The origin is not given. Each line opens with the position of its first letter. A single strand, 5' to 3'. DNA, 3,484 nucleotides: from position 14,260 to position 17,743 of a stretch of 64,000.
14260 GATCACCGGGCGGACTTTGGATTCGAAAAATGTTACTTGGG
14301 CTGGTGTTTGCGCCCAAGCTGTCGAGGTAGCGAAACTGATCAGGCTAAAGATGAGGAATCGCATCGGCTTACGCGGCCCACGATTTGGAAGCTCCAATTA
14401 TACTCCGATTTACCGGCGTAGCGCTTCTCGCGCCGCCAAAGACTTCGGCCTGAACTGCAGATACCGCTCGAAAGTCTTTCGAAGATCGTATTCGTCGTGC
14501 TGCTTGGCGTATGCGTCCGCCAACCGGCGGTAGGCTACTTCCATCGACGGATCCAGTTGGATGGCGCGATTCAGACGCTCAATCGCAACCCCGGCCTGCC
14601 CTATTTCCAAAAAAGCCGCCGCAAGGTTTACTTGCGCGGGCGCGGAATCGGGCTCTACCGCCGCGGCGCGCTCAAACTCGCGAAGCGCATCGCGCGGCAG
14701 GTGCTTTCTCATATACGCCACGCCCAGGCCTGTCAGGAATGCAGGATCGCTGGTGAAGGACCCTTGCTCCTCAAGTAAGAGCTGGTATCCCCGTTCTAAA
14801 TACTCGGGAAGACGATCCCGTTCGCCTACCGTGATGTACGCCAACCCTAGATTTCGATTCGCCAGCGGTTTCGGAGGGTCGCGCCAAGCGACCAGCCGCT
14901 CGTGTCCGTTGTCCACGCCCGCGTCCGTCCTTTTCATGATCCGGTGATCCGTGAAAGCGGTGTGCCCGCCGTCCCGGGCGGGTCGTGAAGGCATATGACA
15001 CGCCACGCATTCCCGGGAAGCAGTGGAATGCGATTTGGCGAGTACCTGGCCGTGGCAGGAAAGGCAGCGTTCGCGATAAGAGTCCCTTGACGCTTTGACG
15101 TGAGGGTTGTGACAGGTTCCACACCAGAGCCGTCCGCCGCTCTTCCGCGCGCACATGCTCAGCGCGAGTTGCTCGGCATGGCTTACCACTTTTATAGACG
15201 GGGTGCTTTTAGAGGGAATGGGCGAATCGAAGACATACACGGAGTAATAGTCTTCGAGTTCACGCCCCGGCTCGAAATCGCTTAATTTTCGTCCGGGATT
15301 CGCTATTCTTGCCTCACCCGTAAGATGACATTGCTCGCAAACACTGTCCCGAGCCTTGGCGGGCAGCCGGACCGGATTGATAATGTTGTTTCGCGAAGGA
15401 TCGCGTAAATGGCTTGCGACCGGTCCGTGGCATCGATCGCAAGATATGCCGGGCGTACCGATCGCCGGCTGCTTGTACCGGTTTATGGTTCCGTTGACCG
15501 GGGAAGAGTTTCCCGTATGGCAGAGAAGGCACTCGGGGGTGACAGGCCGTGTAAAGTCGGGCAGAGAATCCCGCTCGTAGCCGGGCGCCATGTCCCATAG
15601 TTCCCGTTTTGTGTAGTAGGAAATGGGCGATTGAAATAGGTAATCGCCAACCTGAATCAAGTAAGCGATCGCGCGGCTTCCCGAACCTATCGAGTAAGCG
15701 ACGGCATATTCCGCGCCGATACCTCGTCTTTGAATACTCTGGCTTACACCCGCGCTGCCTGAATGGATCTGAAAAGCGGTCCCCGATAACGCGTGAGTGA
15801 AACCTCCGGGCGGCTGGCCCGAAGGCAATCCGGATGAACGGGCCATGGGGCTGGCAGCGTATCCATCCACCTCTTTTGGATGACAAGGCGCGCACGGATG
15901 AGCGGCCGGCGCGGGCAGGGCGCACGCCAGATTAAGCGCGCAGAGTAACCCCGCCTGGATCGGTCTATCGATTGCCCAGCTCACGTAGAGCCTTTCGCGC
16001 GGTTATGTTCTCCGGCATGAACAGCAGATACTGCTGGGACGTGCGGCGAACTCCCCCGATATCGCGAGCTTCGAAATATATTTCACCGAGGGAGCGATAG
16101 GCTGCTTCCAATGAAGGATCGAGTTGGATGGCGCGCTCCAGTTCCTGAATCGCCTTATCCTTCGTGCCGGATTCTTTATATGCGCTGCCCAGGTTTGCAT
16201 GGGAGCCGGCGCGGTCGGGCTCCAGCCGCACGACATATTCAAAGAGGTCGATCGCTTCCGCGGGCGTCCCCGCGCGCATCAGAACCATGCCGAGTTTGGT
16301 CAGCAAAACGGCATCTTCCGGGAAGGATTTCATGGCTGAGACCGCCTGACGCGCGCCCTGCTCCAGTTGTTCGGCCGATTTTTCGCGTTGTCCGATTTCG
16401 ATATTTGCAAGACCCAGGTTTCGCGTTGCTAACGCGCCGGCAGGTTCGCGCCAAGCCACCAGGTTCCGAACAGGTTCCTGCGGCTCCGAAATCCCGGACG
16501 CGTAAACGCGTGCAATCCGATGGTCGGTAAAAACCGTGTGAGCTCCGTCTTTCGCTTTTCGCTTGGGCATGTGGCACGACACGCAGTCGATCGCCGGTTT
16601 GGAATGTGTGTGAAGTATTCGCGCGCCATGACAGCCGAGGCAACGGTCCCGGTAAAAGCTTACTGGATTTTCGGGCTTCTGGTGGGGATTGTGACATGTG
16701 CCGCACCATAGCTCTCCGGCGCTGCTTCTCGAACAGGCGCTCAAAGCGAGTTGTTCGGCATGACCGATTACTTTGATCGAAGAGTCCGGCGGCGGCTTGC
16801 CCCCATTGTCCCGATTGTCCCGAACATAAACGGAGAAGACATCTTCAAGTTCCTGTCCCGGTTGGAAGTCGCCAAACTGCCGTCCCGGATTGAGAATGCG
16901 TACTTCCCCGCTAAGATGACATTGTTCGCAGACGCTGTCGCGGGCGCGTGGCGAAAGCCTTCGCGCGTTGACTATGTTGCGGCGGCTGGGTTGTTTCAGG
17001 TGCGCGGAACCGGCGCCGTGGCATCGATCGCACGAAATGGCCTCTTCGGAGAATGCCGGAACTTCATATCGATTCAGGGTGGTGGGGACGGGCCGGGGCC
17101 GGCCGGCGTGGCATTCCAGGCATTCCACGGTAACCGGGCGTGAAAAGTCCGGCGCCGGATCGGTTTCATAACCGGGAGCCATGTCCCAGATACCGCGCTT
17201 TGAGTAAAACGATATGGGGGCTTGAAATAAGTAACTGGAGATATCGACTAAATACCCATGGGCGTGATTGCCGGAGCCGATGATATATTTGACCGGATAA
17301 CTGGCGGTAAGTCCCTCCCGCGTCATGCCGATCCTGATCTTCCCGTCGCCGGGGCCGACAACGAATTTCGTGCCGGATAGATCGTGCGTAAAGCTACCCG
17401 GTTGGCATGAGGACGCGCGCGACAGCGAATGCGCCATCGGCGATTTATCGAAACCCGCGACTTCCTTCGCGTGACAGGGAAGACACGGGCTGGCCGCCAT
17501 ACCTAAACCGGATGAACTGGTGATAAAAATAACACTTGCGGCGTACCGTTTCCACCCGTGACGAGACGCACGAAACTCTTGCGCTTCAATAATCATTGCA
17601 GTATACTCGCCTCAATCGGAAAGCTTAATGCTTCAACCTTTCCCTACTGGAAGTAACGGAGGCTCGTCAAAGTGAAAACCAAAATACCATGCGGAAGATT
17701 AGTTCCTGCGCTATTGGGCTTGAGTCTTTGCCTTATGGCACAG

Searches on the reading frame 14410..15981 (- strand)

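Call 92: search_protein_families(library=pfam, max_evalue=0.001, proteins=[window:14410-15981:-])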
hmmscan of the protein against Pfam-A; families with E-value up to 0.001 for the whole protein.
window:14410-15981:- (523 aa): 10 families
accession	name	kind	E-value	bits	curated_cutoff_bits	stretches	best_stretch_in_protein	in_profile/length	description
PF13414.12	TPR_11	-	6.1e-10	39.1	26.8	1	466-494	13-41/42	TPR repeat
PF13435.11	Cytochrome_C554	-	2.9e-08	35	20.8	0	147-186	47-84/84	Cytochrome c554 and c-prime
PF07719.23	TPR_2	-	7e-08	32.5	27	0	415-445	3-33/34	Tetratricopeptide repeat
PF13432.12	TPR_16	-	7.6e-06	26.7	32.7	1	419-479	3-63/65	Tetratricopeptide repeat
PF13428.12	TPR_14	-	2.5e-05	25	23.5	0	449-489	3-43/44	Tetratricopeptide repeat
PF14537.11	Cytochrom_c3_2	-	2.6e-05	25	25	0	150-221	8-66/79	Cytochrome c3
PF14559.12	TPR_19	-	3e-05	24.7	25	0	429-472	7-50/68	Tetratricopeptide repeat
PF22113.1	Mtrc-MtrF_II-IV_dom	-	3.6e-05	23.8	30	0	304-336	7-42/176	Outer membrane cytochrome MtrC/MtrF-like, domains II/IV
PF00515.34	TPR_1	-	0.00021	21.4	27.8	0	416-445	4-33/34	Tetratricopeptide repeat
PF13431.12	TPR_17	-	0.00079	19.9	24.4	0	436-462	2-28/34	Tetratricopeptide repeat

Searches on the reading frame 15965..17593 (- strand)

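Call 92: search_protein_families(library=pfam, max_evalue=0.001, proteins=[window:15965-17593:-])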
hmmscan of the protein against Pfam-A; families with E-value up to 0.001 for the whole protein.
window:15965-17593:- (542 aa): 14 families
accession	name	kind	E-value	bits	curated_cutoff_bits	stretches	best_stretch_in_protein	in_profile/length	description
PF07719.23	TPR_2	-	3.2e-11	42.9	27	0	464-494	3-33/34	Tetratricopeptide repeat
PF13414.12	TPR_11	-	7.5e-11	42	26.8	1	471-508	3-40/42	TPR repeat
PF13181.12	TPR_8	-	2.3e-09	37.1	25.7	1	464-494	3-33/34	Tetratricopeptide repeat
PF14559.12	TPR_19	-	4.8e-09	36.8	25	1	438-502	1-64/68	Tetratricopeptide repeat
PF13432.12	TPR_16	-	8e-09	36.2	32.7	1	433-494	2-63/65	Tetratricopeptide repeat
PF13428.12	TPR_14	-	6.9e-08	32.9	23.5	0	467-504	6-43/44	Tetratricopeptide repeat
PF13371.12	TPR_9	-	1.7e-07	31.6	35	1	439-498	6-65/73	Tetratricopeptide repeat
PF00515.34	TPR_1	-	2.5e-07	30.7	27.8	0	464-494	3-33/34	Tetratricopeptide repeat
PF13431.12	TPR_17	-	6.1e-07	29.7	24.4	0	450-483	1-34/34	Tetratricopeptide repeat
PF13424.12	TPR_12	-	1.5e-06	28.7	30.1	1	428-492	3-75/77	Tetratricopeptide repeat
PF14522.11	Cytochrome_C7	-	4.3e-06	26.9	24.8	0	155-226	13-66/67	Cytochrome c7 and related cytochrome c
PF14537.11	Cytochrom_c3_2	-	3.9e-05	24.5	25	0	156-227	7-65/79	Cytochrome c3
PF13174.12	TPR_6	-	7.2e-05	23.6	26.3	0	468-493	6-31/33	Tetratricopeptide repeat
PF20308.4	TPR-S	-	0.00093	20.2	27.6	0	413-490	4-80/102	Tetratricopeptide Repeats-Sensor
